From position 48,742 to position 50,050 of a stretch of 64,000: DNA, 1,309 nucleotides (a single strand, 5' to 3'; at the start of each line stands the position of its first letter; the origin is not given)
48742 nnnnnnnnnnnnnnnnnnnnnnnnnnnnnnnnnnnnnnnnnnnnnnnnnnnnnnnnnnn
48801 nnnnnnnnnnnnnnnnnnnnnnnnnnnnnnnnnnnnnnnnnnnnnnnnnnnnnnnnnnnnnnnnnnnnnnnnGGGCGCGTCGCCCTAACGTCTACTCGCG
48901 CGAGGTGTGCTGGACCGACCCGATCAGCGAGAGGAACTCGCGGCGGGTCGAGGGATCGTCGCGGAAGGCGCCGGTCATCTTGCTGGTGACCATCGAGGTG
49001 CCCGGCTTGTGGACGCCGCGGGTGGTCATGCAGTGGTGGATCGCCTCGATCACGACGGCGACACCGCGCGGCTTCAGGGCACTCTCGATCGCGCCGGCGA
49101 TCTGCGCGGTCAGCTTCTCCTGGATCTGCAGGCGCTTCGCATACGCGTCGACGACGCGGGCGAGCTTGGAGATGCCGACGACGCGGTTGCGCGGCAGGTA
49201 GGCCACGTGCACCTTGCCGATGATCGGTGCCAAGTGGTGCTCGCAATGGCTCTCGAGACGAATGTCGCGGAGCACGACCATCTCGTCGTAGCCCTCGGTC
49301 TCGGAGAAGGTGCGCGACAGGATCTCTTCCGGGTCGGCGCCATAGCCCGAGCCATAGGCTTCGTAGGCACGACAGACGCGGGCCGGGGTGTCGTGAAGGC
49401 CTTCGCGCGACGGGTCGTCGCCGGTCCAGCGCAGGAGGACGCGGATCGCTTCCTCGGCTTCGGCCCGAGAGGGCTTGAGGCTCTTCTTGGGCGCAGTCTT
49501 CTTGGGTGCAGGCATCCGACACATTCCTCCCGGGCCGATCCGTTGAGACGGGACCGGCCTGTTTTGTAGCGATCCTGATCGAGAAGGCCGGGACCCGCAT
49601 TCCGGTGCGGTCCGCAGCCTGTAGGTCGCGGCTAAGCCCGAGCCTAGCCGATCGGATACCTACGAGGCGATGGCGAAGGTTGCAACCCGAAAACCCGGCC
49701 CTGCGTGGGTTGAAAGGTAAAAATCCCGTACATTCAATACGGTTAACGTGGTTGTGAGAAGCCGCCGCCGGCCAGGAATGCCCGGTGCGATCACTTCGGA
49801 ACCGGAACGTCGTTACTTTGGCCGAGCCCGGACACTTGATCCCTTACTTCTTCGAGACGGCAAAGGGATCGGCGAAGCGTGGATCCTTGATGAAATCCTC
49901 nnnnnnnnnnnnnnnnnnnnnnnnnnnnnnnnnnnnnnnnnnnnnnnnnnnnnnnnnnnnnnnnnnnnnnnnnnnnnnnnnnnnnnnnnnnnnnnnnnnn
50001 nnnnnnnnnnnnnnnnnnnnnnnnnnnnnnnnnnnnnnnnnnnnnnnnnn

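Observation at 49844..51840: Stand-alone MbnP/MbnH 'metallo-mystery pair' embedded between B12-regulated transporters, next to folE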

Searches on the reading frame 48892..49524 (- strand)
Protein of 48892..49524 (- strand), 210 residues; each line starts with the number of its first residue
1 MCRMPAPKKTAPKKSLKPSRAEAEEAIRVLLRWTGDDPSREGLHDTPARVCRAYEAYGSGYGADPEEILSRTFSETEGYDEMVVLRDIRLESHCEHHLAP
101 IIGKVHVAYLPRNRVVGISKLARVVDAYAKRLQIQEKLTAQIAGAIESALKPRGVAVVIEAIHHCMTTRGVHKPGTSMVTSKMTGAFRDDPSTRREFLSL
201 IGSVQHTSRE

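Call 10: search_protein_families(library=ncbifam, proteins=[window:48892-49524:-], max_evalue=0.00001)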
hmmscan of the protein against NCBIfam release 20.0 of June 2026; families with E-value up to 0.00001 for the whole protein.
window:48892-49524:- (210 aa): 4 families
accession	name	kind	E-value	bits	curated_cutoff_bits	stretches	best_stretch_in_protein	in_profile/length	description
NF006825.1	PRK09347.1-2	subfamily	3.4e-80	267.7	174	1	24-201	2-178/179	GTP cyclohydrolase I FolE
NF006826.0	PRK09347.1-3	subfamily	2.8e-70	235.6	162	1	20-202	6-187/189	GTP cyclohydrolase I FolE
TIGR00063.1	folE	equivalog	2e-65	219.7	181.6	1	24-202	2-179/180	GTP cyclohydrolase I FolE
NF006824.0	PRK09347.1-1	equivalog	9.5e-44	149.5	202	1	20-201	35-216/219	GTP cyclohydrolase I FolE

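Call 62: find_related_loci(query=window:48892-49524:-, collection=metagenome_contigs, flank=1500)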
Query window:48892-49524:- (210 aa) in metagenome_contigs; peptide patterns used: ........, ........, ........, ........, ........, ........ (x = any residue, [..] = any of these).
600 stretches matched a pattern (row limit reached: there are more); 572 encode a relative of the query (tblastn E <= 1e-3); the best 80 are kept; 80 distinct loci.
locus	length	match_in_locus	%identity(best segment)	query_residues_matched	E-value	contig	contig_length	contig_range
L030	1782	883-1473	74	7-203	5e-105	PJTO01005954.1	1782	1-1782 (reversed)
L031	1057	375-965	73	7-203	2e-107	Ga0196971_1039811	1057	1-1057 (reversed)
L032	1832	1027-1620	72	5-202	3e-104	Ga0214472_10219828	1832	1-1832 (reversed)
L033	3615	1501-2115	71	1-203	4e-98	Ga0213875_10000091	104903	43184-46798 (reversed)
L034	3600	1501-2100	72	5-202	3e-98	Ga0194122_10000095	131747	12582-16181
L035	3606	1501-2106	72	3-202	1e-97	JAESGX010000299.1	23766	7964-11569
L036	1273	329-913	73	6-202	3e-105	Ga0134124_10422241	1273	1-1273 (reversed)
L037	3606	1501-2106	70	3-202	1e-97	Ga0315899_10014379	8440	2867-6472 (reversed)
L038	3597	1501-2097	72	7-203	1e-97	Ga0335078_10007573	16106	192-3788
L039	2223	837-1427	74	5-201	7e-102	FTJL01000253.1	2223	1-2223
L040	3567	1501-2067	75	14-202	4e-97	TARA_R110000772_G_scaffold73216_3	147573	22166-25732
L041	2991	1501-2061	75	17-203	8e-98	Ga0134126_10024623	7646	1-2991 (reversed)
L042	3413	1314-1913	70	4-203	6e-98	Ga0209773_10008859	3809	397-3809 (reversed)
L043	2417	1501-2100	72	3-202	1e-98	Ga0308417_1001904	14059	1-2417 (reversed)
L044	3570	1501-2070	73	14-203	7e-97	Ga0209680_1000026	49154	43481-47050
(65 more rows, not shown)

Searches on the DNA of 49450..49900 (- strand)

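Call 46: search_rna_families(source=window, start=49450, end=49900, threshold=evalue, max_evalue=10, show_alignments=3)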
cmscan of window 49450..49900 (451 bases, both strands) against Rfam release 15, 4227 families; matches with E-value up to 10: 4.
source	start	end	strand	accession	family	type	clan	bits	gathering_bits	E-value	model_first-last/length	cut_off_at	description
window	49679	49716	-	RF01329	CRISPR-DR15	Gene; CRISPR;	-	20.2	36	0.15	1-37/37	no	CRISPR RNA direct repeat element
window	49465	49484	+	RF03446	mir-2954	Gene; miRNA;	-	14.7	96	5.6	1-63/63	no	mir-2954 microRNA precursor family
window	49468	49563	+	RF02222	sX2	Gene; sRNA;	-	12.2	40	5.3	1-110/110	no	Xanthomonas sRNA sX2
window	49521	49560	-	RF01747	msiK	Cis-reg;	-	11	33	8.9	1-60/60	no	msiK RNA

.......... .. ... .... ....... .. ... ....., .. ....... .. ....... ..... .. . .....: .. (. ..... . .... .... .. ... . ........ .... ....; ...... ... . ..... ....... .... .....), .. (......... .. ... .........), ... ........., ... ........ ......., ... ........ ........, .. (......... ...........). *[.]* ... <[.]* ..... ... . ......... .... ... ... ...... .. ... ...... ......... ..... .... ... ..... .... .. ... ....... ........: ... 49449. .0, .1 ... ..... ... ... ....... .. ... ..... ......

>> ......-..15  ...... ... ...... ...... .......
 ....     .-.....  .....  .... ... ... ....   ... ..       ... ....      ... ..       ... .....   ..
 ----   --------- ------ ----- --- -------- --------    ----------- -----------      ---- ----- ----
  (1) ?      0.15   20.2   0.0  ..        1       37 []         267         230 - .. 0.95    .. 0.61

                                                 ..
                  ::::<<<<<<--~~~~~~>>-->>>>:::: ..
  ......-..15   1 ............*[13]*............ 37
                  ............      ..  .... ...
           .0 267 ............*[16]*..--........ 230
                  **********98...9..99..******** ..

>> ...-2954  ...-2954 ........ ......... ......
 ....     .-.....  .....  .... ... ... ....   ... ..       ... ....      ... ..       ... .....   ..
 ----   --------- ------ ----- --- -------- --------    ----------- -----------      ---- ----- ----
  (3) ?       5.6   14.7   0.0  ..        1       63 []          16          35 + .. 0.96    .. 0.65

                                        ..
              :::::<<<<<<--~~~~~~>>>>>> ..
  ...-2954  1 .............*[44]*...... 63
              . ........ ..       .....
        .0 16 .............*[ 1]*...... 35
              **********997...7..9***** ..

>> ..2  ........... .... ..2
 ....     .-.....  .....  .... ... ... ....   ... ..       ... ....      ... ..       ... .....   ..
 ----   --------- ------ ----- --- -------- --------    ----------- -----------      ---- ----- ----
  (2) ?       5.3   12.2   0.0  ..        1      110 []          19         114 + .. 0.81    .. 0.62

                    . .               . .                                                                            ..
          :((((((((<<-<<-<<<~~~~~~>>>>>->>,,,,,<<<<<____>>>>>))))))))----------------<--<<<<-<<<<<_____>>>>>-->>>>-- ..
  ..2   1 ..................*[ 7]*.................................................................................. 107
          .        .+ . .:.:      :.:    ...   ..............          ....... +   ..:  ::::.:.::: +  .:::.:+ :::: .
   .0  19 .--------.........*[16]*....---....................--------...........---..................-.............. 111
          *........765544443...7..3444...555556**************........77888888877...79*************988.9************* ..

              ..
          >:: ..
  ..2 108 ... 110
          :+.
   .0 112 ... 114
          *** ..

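Call 66: build_rna_model(alignment_id=A4)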
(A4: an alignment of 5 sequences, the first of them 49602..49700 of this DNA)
Model R1 built from alignment A4 (5 sequences, 100 columns); structure: RNAalifold consensus.
model positions 99; base pairs 34; branch points 1; effective number of sequences 0.61; information 0.591 bits per position. Calibrated on 0.2 Mb of random sequence (short: E-values are rough).
structure used (alignment columns):
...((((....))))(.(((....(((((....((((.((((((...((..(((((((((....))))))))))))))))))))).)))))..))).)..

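Call 67: search_with_rna_model(model_id=R1, sources=[window, L005, L020, L021, L023, L024, L025, L026, L030, L031, L032, L033, L034, L035, L036, L037, L038, L039, L040, L041, L042, L043, L044, L045, L046, L047, L048, L049, L050, L051, L052, L053, L054, L055, L056, L057, L058, L059, L060, L061, L062, L063, L064, L065, L066, L067, L068, L069, L070, L071, L072, L073, L074, L075, L076, L077, L078, L079, L080, L081, L082, L083, L084, L085, L086, L087, L088, L089, L090, L091, L092, L093, L094, L095, L096, L097, L098, L099, L100, L101, L102, L103, L104, L105, L106, L107, L108, L109], max_evalue=10)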
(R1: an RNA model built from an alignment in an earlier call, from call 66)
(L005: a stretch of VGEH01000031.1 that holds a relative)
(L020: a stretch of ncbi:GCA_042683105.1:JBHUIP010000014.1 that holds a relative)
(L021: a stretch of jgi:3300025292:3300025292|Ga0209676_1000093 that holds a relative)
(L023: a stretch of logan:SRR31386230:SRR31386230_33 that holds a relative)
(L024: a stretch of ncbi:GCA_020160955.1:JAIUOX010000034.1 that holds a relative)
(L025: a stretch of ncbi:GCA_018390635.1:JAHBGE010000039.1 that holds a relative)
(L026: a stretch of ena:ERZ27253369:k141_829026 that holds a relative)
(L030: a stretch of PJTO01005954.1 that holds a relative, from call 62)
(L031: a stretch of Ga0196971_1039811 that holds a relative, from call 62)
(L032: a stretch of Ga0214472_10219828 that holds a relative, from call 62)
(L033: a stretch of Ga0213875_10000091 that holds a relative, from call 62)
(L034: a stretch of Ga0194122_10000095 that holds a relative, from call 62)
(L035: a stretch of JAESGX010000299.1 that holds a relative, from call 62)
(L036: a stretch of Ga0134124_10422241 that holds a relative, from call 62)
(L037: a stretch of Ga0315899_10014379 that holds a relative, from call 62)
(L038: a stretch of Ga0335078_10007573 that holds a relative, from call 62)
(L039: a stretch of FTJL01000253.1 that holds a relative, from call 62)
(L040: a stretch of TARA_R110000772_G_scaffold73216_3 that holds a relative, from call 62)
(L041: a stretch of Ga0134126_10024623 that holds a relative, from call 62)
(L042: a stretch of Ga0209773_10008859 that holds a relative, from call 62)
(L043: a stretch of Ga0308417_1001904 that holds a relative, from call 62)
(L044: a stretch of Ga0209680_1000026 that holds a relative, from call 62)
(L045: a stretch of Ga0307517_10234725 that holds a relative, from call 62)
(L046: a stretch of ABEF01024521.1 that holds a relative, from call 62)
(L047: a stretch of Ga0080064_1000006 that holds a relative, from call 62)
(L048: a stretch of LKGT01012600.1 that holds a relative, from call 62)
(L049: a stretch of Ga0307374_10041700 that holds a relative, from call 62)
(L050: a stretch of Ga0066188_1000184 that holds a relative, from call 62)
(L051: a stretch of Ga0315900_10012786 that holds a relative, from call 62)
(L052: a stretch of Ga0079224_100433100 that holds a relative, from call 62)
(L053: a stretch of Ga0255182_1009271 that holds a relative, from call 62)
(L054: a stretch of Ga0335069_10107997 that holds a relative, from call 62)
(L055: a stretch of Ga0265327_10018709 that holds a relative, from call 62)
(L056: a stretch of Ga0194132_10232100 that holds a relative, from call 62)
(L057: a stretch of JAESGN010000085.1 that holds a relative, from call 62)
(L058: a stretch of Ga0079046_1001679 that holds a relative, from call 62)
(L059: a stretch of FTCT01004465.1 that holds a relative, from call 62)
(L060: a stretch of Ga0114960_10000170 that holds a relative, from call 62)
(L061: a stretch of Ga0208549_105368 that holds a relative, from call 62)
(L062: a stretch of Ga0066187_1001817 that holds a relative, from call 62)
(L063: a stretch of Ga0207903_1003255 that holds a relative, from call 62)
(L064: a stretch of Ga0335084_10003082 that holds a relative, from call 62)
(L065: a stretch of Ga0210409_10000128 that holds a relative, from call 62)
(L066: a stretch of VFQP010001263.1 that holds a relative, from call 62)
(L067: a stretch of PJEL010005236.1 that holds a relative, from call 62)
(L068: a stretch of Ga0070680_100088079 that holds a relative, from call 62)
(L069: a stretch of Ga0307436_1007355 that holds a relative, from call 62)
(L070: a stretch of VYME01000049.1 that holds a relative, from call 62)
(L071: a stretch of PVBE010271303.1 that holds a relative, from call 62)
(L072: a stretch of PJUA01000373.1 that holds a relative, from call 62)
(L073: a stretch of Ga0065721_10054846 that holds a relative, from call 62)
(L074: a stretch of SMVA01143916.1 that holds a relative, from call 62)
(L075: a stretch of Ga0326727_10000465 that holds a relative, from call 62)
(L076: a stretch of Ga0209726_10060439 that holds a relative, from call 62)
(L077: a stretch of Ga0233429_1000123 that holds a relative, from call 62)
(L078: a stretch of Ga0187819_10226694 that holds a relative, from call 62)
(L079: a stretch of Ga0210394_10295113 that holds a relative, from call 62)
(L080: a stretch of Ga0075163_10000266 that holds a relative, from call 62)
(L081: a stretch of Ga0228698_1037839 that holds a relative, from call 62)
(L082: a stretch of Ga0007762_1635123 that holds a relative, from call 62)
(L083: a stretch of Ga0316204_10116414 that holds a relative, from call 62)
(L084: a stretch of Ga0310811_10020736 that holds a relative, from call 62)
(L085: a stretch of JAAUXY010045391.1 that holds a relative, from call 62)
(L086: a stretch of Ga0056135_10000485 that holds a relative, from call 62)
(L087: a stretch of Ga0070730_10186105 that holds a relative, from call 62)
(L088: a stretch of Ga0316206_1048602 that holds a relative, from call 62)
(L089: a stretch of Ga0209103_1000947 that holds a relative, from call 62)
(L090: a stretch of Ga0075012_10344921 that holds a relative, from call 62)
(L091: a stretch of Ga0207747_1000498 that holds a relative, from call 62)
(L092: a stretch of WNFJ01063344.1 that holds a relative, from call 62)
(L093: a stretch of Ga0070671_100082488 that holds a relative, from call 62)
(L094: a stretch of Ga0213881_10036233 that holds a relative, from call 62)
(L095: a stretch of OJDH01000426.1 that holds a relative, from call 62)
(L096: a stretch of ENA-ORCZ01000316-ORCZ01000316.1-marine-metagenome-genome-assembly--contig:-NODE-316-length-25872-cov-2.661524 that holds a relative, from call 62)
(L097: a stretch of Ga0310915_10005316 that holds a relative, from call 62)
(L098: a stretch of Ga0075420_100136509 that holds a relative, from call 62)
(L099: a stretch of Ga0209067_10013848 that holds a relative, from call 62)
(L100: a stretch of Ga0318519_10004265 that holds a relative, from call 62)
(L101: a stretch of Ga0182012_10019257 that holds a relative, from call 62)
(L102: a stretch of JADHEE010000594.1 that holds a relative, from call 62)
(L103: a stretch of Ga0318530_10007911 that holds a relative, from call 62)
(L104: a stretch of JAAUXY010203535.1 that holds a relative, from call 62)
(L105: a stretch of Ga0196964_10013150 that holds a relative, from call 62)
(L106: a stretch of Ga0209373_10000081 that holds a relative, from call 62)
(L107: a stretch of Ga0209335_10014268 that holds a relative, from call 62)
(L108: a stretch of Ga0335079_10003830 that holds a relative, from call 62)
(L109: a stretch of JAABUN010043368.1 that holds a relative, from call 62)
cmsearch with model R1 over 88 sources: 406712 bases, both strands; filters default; matches with E-value up to 10: 23.
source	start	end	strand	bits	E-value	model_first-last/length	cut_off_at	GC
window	49602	49700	-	119.6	4.2e-25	1-99/99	no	0.67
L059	2082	2178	+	18.3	0.33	1-99/99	no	0.73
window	10827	10882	+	17.2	0.62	1-99/99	no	0.75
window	50438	50522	+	16.4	0.93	1-99/99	no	0.69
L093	2223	2326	-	16.2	1.1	1-99/99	no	0.74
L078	717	777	+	15.9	1.2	1-99/99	no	0.66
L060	624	756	-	15.9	1.3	1-99/99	no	0.66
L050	255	342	+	15.7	1.4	1-99/99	no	0.62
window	11354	11460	-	15.6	1.4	1-99/99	no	0.71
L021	10656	10726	+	15.3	1.7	1-99/99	no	0.69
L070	1924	2014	-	15.1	1.9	1-99/99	no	0.67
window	44134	44214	-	14.1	3.3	1-99/99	no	0.73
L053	1833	1940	-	13.8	3.9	1-99/99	no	0.64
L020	12425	12479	-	13.7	4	1-99/99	no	0.71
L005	2957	3023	-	13.7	4.1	1-99/99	no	0.75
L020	14260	14373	+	13.7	4.2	1-99/99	no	0.63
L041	294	372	+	13.6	4.4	1-99/99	no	0.71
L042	561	618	+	13.3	5.1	1-99/99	no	0.72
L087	735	815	+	13.1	5.5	17-95/99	no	0.73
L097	634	691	-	13.1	5.6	1-99/99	no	0.66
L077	738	791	+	13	6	1-99/99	no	0.61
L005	15433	15488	+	12.6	7.3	1-99/99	no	0.77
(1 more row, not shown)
